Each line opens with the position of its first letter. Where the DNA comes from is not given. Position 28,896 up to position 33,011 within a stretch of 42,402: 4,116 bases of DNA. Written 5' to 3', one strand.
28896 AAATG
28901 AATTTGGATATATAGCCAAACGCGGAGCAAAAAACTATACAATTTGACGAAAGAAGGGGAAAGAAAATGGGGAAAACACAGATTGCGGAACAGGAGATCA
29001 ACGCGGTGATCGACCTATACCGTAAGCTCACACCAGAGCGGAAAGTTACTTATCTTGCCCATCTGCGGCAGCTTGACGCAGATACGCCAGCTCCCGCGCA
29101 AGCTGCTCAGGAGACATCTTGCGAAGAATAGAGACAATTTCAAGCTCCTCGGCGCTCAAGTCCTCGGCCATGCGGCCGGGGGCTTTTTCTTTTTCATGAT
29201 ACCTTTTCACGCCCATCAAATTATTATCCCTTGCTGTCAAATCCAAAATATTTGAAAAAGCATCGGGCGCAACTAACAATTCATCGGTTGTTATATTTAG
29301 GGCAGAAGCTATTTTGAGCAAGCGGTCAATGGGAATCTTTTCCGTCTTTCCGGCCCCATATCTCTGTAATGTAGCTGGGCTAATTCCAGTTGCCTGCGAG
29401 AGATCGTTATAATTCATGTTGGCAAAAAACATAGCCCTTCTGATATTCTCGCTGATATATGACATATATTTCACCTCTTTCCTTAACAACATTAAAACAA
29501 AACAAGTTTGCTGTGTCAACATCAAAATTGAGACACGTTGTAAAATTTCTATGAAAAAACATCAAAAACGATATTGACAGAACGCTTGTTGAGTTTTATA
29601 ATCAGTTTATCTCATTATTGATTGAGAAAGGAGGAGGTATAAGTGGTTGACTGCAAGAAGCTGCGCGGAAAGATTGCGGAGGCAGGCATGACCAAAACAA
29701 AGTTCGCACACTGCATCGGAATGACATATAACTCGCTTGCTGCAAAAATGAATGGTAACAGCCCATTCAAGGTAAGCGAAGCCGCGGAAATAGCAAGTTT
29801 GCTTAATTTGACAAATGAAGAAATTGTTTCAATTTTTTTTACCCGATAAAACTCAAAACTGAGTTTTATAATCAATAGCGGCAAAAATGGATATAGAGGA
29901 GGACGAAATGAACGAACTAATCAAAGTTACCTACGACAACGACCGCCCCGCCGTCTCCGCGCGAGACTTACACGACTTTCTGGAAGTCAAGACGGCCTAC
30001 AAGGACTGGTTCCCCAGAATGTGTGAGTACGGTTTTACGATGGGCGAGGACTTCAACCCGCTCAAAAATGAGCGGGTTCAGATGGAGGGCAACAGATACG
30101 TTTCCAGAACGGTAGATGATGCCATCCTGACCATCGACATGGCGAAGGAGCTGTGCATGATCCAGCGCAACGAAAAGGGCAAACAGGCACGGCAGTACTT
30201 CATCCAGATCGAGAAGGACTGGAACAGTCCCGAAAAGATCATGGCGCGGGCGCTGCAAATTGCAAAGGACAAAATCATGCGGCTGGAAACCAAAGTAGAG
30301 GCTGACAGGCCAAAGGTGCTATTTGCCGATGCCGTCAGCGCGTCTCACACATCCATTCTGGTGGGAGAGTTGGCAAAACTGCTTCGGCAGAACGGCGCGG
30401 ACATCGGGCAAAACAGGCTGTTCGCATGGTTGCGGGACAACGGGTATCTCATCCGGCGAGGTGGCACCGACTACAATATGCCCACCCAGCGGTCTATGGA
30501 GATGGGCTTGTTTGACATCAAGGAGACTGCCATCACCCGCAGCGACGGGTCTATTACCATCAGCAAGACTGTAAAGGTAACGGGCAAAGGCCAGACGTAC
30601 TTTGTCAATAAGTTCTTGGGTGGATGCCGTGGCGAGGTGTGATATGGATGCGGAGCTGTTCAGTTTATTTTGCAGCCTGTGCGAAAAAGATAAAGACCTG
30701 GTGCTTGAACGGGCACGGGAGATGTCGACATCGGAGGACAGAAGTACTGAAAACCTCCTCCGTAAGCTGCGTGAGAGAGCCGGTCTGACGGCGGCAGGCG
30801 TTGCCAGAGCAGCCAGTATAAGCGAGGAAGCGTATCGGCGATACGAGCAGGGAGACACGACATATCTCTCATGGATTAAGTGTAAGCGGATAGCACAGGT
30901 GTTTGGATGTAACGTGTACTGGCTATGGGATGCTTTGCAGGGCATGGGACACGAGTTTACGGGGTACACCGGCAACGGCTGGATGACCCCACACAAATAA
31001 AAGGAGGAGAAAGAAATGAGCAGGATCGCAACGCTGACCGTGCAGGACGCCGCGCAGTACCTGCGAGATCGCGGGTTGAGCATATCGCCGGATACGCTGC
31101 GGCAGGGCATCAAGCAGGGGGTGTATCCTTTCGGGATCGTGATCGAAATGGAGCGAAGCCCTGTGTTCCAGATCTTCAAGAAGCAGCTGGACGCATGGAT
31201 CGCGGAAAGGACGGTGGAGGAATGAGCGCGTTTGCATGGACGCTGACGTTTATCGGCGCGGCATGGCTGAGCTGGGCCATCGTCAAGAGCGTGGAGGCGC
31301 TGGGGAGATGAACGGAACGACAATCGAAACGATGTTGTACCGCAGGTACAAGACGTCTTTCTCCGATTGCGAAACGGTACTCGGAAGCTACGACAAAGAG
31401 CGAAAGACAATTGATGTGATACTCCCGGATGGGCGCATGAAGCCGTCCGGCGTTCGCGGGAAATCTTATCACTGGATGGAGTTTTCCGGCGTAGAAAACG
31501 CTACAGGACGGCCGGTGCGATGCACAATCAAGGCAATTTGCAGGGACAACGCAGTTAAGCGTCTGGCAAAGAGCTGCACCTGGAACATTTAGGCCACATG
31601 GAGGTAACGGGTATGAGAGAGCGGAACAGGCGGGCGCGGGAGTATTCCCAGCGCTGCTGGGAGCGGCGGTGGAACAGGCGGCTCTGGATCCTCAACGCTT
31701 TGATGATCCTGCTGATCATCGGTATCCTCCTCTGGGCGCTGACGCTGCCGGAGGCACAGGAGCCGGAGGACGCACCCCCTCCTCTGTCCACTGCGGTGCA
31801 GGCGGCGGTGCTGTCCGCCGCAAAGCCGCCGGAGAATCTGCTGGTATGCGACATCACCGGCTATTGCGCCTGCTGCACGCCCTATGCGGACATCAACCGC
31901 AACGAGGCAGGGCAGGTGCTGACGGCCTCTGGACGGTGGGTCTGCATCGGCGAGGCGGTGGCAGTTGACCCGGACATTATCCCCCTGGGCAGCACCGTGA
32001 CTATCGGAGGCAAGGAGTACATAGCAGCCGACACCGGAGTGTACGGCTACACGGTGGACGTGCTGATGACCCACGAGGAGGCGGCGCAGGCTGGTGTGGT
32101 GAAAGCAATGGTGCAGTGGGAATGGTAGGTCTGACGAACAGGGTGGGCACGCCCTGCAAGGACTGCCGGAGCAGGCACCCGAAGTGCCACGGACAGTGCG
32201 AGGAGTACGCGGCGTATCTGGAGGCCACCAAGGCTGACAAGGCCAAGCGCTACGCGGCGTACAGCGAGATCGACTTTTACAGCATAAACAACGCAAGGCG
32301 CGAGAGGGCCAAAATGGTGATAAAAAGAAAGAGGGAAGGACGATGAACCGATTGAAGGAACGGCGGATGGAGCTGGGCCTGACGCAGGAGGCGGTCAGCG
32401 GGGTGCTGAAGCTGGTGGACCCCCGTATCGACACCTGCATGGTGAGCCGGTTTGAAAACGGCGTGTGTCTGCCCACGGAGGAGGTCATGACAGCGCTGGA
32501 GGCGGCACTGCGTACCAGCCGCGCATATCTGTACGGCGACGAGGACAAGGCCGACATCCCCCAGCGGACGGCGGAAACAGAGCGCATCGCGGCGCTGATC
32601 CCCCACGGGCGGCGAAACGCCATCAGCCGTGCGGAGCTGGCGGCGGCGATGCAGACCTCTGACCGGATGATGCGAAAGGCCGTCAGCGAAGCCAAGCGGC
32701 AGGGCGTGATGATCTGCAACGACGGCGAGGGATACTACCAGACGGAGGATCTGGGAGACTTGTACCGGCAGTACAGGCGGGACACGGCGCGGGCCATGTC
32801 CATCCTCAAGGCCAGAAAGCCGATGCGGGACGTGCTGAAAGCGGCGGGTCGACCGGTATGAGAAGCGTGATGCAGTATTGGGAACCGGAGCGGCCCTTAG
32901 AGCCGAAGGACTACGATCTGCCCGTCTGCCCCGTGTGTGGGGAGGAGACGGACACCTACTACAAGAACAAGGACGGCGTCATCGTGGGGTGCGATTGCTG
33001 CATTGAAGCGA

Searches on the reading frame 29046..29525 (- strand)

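Call 44: search_protein_families(library=phrogs, proteins=[window:29046-29525:-], max_evalue=0.001)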
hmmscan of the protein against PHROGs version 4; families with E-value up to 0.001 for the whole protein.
window:29046-29525:- (159 aa): 9 families
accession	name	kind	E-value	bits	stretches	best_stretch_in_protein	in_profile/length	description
phrog_8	-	transcription regulation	2e-12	48.2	1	16-145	69-179/346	transcriptional regulator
phrog_2967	-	transcription regulation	1e-09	39.3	1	18-98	5-78/225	transcriptional regulator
phrog_3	-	transcription regulation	1.2e-09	39.5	1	10-98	75-161/430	transcriptional repressor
phrog_4583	-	transcription regulation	8.1e-09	36.4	1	24-86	11-72/81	transcriptional repressor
phrog_4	-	transcription regulation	3.9e-08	33.7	1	17-84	132-192/400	transcriptional repressor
phrog_3557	-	transcription regulation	2.2e-06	28.9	1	17-99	7-86/142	transcriptional regulator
phrog_2439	-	transcription regulation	7.9e-06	26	1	21-85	5-68/367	transcriptional regulator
phrog_34939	-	unknown function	2.4e-05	25.1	1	27-85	13-71/280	-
phrog_3949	-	transcription regulation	0.00064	20.8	0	38-86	28-75/161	transcriptional repressor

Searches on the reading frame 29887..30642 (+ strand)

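Call 43: search_protein_families(library=phrogs, proteins=[window:29887-30642:+], max_evalue=0.001)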
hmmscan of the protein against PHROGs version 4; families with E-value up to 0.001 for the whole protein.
window:29887-30642:+ (251 aa): 10 families
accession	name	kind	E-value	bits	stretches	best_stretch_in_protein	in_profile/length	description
phrog_63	-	transcription regulation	6.9e-78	263.9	1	4-248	113-361/431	anti-repressor Ant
phrog_9438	-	transcription regulation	3.6e-47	160.2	1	136-245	4-113/121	anti-repressor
phrog_130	-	transcription regulation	2.2e-41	143.4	1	120-245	286-410/480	anti-repressor Ant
phrog_15968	-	transcription regulation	1.5e-34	119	1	178-246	1-69/73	anti-repressor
phrog_5817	-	transcription regulation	2.4e-29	103.9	1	20-130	24-130/210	anti-repressor Ant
phrog_6904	-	unknown function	6.3e-20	72.3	1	8-93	2-90/95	-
phrog_377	-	transcription regulation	2e-19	71.3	1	20-133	18-131/213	anti-repressor Ant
phrog_373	-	transcription regulation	1.3e-18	68.5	1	5-136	73-224/373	anti-repressor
phrog_14211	-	transcription regulation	3.5e-15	57.2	1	10-112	5-131/234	anti-repressor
phrog_2675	-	other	0.00016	21.3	1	27-137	414-525/599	DNA methyltransferase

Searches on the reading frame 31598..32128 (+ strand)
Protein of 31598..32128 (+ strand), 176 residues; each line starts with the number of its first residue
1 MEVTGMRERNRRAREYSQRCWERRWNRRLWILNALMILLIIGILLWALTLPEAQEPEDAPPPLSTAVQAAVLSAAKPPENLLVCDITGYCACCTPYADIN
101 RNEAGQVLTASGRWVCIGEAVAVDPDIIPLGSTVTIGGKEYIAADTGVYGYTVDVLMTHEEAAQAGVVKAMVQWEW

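Call 43: search_protein_families(library=phrogs, proteins=[window:31598-32128:+], max_evalue=0.001)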
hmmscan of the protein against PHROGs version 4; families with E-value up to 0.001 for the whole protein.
window:31598-32128:+ (176 aa): 6 families
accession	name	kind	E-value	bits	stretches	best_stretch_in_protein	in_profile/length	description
phrog_22529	-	unknown function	1.3e-12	48.6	1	71-169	39-140/148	-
phrog_2307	-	other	9.2e-10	39.6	1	64-165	96-200/212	L-alanyl-D-glutamate peptidase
phrog_20590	-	other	6.5e-08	33.4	1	70-167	140-234/242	peptidase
phrog_6631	-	unknown function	9.2e-07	29.6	1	95-163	158-237/251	-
phrog_33758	-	unknown function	0.00042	21.1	1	107-149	93-135/173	-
phrog_25245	-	unknown function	0.00057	20.4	1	92-164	87-161/178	-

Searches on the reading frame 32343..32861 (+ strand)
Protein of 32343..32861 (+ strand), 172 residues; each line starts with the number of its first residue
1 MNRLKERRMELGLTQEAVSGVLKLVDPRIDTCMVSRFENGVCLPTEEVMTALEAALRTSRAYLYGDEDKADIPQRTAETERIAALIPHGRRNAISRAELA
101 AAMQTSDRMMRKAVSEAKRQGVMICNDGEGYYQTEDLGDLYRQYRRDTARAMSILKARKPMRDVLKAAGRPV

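Call 43: search_protein_families(library=phrogs, proteins=[window:32343-32861:+], max_evalue=0.001)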
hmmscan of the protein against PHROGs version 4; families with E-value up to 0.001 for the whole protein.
window:32343-32861:+ (172 aa): 3 families
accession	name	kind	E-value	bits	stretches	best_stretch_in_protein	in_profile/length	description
phrog_2113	-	unknown function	4.4e-06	27.5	1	80-162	14-100/113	-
phrog_3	-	transcription regulation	8.1e-06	26.8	1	1-146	90-209/430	transcriptional repressor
phrog_8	-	transcription regulation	9.7e-06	26.2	1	2-94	79-242/346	transcriptional regulator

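Call 69: search_protein_families(library=pfam, proteins=[window:32343-32861:+], max_evalue=0.01)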
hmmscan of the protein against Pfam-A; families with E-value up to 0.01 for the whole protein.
window:32343-32861:+ (172 aa): 3 families
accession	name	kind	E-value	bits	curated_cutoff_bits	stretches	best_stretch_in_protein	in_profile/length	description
PF01381.28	HTH_3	-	2e-05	24.9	23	1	4-63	1-55/55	Helix-turn-helix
PF13560.12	HTH_31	-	0.0001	23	27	1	3-61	5-59/64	Helix-turn-helix domain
PF00157.23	Pou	-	0.0005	20.4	27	1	3-39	12-49/72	Pou domain - N-terminal to homeobox domain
